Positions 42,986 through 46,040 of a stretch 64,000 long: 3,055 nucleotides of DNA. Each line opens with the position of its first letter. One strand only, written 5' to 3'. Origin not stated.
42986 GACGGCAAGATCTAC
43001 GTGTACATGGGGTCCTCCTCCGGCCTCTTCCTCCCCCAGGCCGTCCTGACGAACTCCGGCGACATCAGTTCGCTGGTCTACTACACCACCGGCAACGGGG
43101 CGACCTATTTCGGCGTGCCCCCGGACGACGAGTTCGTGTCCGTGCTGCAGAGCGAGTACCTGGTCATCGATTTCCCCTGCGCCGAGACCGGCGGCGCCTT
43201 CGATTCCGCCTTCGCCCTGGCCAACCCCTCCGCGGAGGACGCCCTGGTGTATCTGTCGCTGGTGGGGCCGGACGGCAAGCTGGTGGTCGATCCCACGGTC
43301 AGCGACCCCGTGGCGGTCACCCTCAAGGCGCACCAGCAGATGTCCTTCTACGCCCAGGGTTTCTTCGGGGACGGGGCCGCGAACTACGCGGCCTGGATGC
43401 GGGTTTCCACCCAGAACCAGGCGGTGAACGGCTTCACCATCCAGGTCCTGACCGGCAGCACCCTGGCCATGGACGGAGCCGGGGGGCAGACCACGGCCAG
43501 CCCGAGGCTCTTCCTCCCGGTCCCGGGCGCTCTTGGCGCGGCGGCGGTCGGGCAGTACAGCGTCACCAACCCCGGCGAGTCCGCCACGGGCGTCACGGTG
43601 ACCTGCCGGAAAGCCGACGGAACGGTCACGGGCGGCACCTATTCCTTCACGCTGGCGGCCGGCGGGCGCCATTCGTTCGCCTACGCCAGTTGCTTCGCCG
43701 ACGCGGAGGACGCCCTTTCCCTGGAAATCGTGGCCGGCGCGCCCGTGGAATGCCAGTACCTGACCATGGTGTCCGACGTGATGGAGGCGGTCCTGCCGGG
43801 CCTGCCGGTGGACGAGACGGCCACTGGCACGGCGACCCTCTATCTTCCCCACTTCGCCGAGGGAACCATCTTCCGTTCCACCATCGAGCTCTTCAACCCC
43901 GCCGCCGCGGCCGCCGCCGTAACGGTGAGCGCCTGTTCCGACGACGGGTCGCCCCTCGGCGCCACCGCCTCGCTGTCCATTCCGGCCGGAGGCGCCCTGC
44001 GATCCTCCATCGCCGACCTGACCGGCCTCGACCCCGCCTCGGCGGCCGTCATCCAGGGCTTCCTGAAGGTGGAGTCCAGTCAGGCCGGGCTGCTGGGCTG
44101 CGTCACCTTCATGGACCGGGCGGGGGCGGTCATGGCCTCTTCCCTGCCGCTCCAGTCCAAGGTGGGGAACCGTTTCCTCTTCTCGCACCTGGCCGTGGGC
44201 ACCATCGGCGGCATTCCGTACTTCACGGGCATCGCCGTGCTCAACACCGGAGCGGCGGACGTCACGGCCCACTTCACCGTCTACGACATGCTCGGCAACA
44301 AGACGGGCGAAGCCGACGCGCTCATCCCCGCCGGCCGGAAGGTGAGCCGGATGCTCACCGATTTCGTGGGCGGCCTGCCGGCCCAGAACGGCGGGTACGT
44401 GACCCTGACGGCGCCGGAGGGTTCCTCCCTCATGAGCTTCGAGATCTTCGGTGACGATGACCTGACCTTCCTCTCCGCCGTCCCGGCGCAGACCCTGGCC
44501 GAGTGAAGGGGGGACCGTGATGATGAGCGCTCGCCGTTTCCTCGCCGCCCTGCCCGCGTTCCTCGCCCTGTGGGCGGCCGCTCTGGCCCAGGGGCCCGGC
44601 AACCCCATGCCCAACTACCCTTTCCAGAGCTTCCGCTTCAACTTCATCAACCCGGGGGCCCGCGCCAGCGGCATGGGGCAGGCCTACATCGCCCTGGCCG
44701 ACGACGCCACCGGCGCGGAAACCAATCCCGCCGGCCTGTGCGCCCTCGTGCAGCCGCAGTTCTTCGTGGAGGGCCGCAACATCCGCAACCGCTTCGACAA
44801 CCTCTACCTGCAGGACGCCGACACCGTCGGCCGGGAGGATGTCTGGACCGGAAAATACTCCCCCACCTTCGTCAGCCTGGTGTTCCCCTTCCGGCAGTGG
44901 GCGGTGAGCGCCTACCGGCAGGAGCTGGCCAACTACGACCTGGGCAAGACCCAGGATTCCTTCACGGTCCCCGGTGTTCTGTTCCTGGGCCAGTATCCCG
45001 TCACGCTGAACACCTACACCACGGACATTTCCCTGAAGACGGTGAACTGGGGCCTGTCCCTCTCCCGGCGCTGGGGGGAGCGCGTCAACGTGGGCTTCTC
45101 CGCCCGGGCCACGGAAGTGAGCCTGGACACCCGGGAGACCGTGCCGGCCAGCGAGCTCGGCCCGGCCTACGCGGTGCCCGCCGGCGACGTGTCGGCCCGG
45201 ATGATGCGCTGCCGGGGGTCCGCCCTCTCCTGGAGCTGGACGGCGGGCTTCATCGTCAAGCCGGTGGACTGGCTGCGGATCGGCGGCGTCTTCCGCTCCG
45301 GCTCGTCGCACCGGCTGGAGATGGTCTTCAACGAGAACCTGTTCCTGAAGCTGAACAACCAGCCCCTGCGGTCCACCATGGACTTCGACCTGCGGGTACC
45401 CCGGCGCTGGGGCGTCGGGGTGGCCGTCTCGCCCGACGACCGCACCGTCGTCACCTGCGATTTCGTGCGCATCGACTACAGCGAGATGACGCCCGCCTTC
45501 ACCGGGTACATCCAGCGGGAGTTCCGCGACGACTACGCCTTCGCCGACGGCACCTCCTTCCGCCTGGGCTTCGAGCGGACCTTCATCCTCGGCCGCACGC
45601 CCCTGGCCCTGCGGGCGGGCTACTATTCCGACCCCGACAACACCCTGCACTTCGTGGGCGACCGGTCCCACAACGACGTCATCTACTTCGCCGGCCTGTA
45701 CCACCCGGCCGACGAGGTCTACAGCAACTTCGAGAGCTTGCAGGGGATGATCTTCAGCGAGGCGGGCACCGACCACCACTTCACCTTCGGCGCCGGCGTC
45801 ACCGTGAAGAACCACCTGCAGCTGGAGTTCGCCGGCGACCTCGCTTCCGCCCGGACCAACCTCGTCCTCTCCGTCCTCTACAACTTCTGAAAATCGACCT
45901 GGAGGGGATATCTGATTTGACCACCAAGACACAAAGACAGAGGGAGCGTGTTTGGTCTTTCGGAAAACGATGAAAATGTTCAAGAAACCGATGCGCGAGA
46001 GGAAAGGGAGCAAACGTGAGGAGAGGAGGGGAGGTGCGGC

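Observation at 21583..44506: Unrecognised ~100-aa module repeated 2-4 times at the C-termini of three different giant secreted proteins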

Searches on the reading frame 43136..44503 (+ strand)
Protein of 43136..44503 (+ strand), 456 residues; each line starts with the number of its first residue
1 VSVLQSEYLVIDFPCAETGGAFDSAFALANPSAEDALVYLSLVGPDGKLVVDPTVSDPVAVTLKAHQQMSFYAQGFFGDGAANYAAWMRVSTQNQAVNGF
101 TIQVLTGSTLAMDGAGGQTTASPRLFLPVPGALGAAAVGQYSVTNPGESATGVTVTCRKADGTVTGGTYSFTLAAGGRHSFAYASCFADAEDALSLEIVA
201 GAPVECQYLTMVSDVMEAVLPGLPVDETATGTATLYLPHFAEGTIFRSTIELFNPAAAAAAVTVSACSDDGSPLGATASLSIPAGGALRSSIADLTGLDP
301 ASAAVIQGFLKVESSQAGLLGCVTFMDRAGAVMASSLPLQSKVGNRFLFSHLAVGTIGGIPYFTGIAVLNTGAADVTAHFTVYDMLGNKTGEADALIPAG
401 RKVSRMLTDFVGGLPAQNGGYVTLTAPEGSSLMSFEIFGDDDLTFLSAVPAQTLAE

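Call 16: search_protein_families(library=pfam, proteins=[window:43136-44503:+], max_evalue=10)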
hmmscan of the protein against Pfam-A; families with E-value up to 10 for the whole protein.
window:43136-44503:+ (456 aa): 1 family
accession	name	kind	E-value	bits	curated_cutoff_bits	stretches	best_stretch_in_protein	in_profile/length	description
PF18986.5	DUF5719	-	1.2e-06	28.4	26.2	2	13-176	55-212/319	Family of unknown function (DUF5719)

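Call 28: find_homologous_proteins(query=A2, max_evalue=0.00001)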
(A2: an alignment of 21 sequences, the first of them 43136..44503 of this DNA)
Query A2 (21 sequences) (456 aa, profile of the alignment): 6 proteins with E <= 0.00001 among 8000 candidates.
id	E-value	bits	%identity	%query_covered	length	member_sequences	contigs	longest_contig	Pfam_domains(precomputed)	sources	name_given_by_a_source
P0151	6.3e-116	406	27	45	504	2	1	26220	PF18986.6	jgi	-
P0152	3.1e-24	103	30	22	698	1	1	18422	-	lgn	-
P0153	1.3e-18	85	23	45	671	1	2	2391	PF00932.26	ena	-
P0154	4.0e-12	64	41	7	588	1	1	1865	PF18986.6,PF07100.17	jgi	-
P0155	4.5e-11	60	29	18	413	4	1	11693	PF07894.19,PF13091.13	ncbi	-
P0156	8.1e-9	53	31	24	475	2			PF00932.26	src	-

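Call 34: predict_structure(alignment_id=A2)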
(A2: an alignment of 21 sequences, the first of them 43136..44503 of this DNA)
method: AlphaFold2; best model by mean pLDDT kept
length: 456 residues; sequences in the alignment: 21
mean_pLDDT: 91.0   pTM: 0.90
mean pLDDT of the five models: 91.0, 90.1, 89.7, 89.3, 88.3
residues with pLDDT >= 90: 338; 70-90: 91; 50-70: 24; < 50: 3
segments of 3 or more residues with pLDDT < 50: 1-3
pLDDT, mean of each block of 10 residues (from residue 1): 66 86 90 96 95 92 96 90 91 94 75 85 93 70 96 97 95 97 90 94 93 75 79 90 93 95 98 97 96 96 95 94 88 86 94 88 96 98 97 98 97 93 97 94 86 84
secondary structure, 60 per line:
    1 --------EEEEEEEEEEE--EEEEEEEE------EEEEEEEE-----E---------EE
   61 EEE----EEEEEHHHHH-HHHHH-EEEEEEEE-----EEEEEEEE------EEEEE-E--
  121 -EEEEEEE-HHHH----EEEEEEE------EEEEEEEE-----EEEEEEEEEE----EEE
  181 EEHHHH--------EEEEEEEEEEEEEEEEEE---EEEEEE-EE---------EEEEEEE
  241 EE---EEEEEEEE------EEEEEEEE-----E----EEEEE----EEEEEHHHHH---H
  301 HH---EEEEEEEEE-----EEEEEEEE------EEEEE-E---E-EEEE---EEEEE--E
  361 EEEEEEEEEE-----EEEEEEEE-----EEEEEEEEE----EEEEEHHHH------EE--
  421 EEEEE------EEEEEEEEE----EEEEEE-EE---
elements in order: E9-19 E22-29 E36-43 E59-63 E68-72 H73-77 H79-83 E85-92 E98-105 E112-116 E122-128 H130-133 E138-144 E151-158 E164-173 E178-182 H183-186 E195-212 E216-221 E234-242 E246-253 E260-267 E278-282 E287-291 H292-296 E306-314 E320-327 E334-338 E346-349 E353-357 E360-370 E376-383 E389-397 E402-406 H407-410 E421-425 E432-440 E445-450

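Call 47: search_solved_structures(query=A2, max_evalue=10, show_alignments=3)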
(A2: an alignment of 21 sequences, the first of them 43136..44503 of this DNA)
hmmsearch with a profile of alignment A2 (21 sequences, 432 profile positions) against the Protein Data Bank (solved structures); distinct sequences matched with E-value up to 10: 4.
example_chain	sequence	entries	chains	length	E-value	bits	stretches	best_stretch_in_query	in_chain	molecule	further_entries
2csp_A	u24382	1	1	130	0.13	14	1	316-380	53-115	RIM binding protein 2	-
2ii7_A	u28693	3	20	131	0.14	13.9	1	345-385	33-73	Anabaena sensory rhodopsin transducer protein | Sensory rhodopsin transducer protein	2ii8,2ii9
2iia_A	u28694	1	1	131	0.14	13.9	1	345-385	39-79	Sensory rhodopsin transducer protein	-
1fux_A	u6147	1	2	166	0.88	11.3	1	210-262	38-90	HYPOTHETICAL 19.5 KDA PROTEIN IN EMRE-RUS INTERGENIC REGION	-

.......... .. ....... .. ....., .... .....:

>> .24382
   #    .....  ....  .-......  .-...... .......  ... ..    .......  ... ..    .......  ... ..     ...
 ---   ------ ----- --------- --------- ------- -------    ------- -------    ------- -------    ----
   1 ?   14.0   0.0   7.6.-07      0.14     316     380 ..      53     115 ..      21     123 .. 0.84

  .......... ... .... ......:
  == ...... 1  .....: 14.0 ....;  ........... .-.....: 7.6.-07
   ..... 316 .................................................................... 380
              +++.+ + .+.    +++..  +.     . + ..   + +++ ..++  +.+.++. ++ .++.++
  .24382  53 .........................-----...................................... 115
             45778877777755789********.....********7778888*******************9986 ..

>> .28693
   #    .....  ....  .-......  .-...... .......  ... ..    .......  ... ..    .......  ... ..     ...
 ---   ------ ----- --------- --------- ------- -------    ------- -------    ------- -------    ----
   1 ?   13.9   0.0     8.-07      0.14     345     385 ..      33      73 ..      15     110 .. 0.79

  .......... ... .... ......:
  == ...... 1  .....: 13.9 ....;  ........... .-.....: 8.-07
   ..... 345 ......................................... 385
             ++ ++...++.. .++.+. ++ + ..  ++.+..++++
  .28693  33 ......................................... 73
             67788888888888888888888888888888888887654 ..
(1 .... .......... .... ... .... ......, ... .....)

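Call 51: fold_search(model_id=the predicted structure, library=pdb)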
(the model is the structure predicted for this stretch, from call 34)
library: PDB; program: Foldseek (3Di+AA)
matches with E <= 10: 1307; with E <= 0.001: 59
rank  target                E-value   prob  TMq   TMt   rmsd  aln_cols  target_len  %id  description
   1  9ijj_4J               1.4e-07  0.51  0.10  0.07  39.1       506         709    9  In situ structure of the central apparatus in mouse sperm axoneme. (released 2025-06-04)
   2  9fx3_A                1.6e-07  0.60  0.14  0.07  26.3       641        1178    9  Structure of active human CD109 (released 2025-03-19)
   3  7w6b                  2.3e-07  0.44  0.13  0.08  41.9       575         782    9  Crystal Structure of PitA from pilus islet-2 of Streptococcus oralis (released 2022-06-01)
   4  9ijj_4G               2.5e-07  0.33  0.09  0.02  39.1       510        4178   11  In situ structure of the central apparatus in mouse sperm axoneme. (released 2025-06-04)
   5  8v29_C                2.5e-06  0.23  0.10  0.07  30.3       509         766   10  Cryo-EM structure of human type I OSM receptor complex: model for full extracellular assembly (released 2024-11-20)
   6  5jpm_A                3.7e-06  0.30  0.12  0.09  21.9       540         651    9  Structure of the complex of human complement C4 with MASP-2 rebuilt using iMDFF (released 2016-08-10)
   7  6b6l_B                4.6e-06  0.57  0.13  0.09  18.7       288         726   11  The crystal structure of glycosyl hydrolase family 2 (GH2) member from Bacteroides cellulosilyticus DSM 14838 (released 2017-10-11)
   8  7q62_A                4.6e-06  0.28  0.13  0.07  24.7       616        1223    9  Structure of TEV cleaved A2ML1 dimer (A2ML1-TT dimer) (released 2022-04-20)
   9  7q61_A                4.9e-06  0.25  0.13  0.06  22.0       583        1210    9  Structure of TEV conjugated A2ML1 (A2ML1-TC) (released 2022-04-20)
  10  6b6l_A                8.5e-06  0.63  0.13  0.09  18.5       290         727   11  The crystal structure of glycosyl hydrolase family 2 (GH2) member from Bacteroides cellulosilyticus DSM 14838 (released 2017-10-11)
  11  6xi3                  8.5e-06  0.28  0.11  0.13  42.2       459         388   12  Crystal structure of tetra-tandem repeat in extending region of large adhesion protein (released 2020-10-14)
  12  6rur_A                8.5e-06  0.16  0.11  0.08  21.5       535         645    8  Structure of the SCIN stabilized C3bBb convertase bound to properdin (released 2019-08-21)
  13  8b0f_A                9.8e-06  0.16  0.11  0.06  21.1       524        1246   10  CryoEM structure of C5b8-CD59 (released 2023-02-22)
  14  7b2m_A                1.7e-05  0.21  0.13  0.10  22.0       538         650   10  Cryo-EM structure of complement C4b in complex with nanobody E3 (released 2022-03-02)
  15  1nc7_B                2.1e-05  1.00  0.20  0.73   3.8       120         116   10  Crystal Structure of Thermotoga maritima 1070 (released 2003-07-01)
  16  1nc7_D                2.2e-05  1.00  0.20  0.73   3.8       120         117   10  Crystal Structure of Thermotoga maritima 1070 (released 2003-07-01)
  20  1nc7_A                5.5e-05  1.00  0.21  0.74   3.8       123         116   10  Crystal Structure of Thermotoga maritima 1070 (released 2003-07-01)
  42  2ii8_A                4.7e-04  1.00  0.18  0.78   4.0       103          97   14  Anabaena sensory rhodopsin transducer (released 2007-03-20)
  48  2ii8_B                6.6e-04  1.00  0.18  0.73   4.1       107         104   14  Anabaena sensory rhodopsin transducer (released 2007-03-20)
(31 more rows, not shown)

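Call 63: search_solved_structures(query=P0154, max_evalue=10, show_alignments=3)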
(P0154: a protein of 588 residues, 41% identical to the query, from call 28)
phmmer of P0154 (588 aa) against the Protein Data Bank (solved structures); distinct sequences matched with E-value up to 10: 5.
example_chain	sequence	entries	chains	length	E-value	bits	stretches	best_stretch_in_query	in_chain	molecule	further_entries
31mr_A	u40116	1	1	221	0.038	16.1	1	95-193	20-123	Cell envelope proteinase A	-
7dm0_A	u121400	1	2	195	0.27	13.3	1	67-157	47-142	Biofilm-associated surface protein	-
1keh_A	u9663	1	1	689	0.37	12.8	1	448-533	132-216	precursor of cephalosporin acylase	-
3s8r_A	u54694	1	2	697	0.39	12.7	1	449-533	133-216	Glutaryl-7-aminocephalosporanic-acid acylase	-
1nc7_A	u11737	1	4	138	0.85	11.6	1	267-319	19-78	hypothetical protein TM1070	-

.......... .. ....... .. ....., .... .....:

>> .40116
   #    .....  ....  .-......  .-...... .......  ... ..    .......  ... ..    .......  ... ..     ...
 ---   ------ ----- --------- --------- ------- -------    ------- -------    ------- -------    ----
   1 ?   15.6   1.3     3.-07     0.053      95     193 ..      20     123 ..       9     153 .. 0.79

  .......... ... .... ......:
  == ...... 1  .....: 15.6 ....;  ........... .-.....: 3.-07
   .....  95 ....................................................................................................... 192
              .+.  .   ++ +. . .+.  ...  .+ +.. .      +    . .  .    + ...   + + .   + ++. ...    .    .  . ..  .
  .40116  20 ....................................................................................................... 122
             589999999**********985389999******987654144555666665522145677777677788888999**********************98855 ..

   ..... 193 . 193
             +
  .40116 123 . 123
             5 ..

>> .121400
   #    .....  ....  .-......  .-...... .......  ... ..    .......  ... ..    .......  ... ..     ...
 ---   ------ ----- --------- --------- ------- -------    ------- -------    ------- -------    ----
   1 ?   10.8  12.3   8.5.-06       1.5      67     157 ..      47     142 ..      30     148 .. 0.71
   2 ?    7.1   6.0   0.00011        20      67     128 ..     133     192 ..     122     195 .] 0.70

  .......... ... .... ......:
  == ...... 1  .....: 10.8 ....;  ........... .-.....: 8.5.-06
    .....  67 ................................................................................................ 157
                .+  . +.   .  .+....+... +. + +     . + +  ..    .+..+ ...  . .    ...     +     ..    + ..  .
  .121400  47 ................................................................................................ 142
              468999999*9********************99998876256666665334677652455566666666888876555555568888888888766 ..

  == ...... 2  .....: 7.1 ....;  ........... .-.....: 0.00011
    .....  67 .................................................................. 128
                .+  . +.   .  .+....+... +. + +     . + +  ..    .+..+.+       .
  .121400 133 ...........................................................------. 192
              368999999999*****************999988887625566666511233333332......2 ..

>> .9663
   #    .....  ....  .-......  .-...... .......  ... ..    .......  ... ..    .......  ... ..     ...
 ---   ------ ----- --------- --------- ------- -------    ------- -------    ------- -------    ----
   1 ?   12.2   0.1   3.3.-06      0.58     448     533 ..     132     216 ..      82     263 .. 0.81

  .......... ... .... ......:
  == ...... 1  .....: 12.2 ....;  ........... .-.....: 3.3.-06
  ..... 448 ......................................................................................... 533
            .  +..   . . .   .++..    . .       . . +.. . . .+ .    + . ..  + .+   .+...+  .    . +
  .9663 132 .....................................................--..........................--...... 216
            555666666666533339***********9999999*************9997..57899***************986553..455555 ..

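Call 64: search_protein_families(library=pfam, proteins=[P0151, P0152, P0153, P0154, P0155, P0156], max_evalue=0.01)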
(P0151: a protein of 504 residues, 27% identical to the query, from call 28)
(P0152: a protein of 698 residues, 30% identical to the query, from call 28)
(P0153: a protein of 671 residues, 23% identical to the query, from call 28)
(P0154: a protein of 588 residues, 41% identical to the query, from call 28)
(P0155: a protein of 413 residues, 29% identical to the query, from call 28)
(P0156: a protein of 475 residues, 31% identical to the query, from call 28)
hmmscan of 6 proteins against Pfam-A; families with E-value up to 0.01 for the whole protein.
P0151 (504 aa): 2 families
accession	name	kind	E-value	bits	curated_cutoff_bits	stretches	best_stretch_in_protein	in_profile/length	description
PF18986.5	DUF5719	-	1.4e-07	31.4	26.2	1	401-488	50-139/319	Family of unknown function (DUF5719)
PF13313.11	DUF4082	-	0.0007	20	28.4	1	284-345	5-68/143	Domain of unknown function (DUF4082)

P0152 (698 aa): 0 families

P0153 (671 aa): 1 family
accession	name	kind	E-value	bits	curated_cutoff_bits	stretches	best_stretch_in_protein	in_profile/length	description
PF00932.25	LTD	-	3.8e-13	50.2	34.3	1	25-97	3-70/109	Lamin Tail Domain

P0154 (588 aa): 2 families
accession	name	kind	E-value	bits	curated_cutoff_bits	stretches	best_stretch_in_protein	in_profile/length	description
PF18986.5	DUF5719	-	5.4e-17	62.3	26.2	2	165-428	43-310/319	Family of unknown function (DUF5719)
PF07100.16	ASRT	-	7.1e-07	29.7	25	0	273-352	2-97/119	Anabaena sensory rhodopsin transducer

P0155 (413 aa): 4 families
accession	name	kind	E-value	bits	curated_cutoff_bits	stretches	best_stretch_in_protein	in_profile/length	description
PF13091.12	PLDc_2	-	1.7e-30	106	27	1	286-411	1-132/132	PLD-like domain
PF07894.18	SACK1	-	6.1e-06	26.4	21.4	1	319-411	164-269/274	Scaffolding anchor of CK1 domain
PF11495.14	Regulator_TrmB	-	0.0014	18.3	22.2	1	282-412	11-130/233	Archaeal transcriptional regulator TrmB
PF00614.28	PLDc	-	0.0018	18.7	21.9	1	357-379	2-24/28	Phospholipase D Active site motif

P0156 (475 aa): 1 family
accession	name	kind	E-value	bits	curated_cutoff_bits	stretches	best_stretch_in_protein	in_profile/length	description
PF00932.25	LTD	-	1.4e-09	38.7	34.3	1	24-114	3-93/109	Lamin Tail Domain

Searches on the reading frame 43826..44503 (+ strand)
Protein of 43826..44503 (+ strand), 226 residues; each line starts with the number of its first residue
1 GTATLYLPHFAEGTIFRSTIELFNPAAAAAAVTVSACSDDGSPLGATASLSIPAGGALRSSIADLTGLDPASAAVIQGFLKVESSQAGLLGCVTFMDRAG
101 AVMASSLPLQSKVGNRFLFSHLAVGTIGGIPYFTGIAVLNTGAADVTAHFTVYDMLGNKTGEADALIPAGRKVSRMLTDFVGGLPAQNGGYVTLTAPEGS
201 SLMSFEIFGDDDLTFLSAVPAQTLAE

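Call 55: find_related_loci(query=A3, collection=genome_contigs, flank=8000)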
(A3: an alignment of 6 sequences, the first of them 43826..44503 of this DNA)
Query A3 (226 aa) in genome_contigs; peptide patterns used: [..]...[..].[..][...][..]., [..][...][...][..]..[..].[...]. (x = any residue, [..] = any of these).
23 stretches matched a pattern; 1 encode a relative of the query (tblastn E <= 1e-3); 1 distinct loci.
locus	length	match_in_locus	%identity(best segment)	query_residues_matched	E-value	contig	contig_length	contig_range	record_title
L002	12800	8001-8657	48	9-226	3e-58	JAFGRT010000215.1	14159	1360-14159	MAG: Acidobacteria bacterium isolate Zod_Metabat.850 k87_11528383, whole genome shotgun sequence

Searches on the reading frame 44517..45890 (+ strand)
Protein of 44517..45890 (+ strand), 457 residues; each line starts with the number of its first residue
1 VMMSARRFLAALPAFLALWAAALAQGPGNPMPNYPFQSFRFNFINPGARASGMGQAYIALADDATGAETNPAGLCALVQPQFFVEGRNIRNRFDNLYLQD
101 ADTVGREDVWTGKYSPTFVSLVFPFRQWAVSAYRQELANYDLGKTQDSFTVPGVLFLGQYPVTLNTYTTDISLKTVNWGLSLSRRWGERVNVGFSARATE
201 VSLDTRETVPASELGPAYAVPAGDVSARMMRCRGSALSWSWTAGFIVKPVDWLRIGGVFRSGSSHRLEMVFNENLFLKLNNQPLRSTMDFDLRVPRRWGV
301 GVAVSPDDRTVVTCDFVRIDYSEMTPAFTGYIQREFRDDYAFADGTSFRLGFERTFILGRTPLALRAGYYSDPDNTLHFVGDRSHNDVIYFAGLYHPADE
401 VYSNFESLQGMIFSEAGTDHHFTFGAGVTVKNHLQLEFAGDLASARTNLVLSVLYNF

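Call 20: search_protein_families(library=pfam, proteins=[window:44517-45890:+], max_evalue=0.001)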
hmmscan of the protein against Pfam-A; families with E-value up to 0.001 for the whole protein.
window:44517-45890:+ (457 aa): 1 family
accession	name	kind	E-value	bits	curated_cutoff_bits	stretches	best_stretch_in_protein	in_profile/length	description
PF03349.22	Toluene_X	-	5.1e-14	52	29.7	1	49-373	19-341/421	Outer membrane protein transport protein (OMPP1/FadL/TodX)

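Call 86: search_protein_families(library=ncbifam, proteins=[window:44517-45890:+], max_evalue=0.01)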
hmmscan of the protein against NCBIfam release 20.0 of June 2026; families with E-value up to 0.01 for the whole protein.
window:44517-45890:+ (457 aa): 4 families
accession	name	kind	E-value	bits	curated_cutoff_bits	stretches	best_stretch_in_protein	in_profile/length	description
NF033709.1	PorV_fam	subfamily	1.2e-09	38.2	90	1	41-76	6-41/326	PorV/PorQ family protein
NF053685.1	BamG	equivalog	9.6e-05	21.6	250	0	287-353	246-303/397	BamG family beta-barrel-assembly machinery protein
NF052325.1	PorVQ2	equivalog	0.00011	21.2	325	1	38-78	26-66/354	putative type IX sorting system protein PorV2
NF033710.1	T9SS_OM_PorV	equivalog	0.0044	16.2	250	0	36-74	23-61/367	type IX secretion system outer membrane channel protein PorV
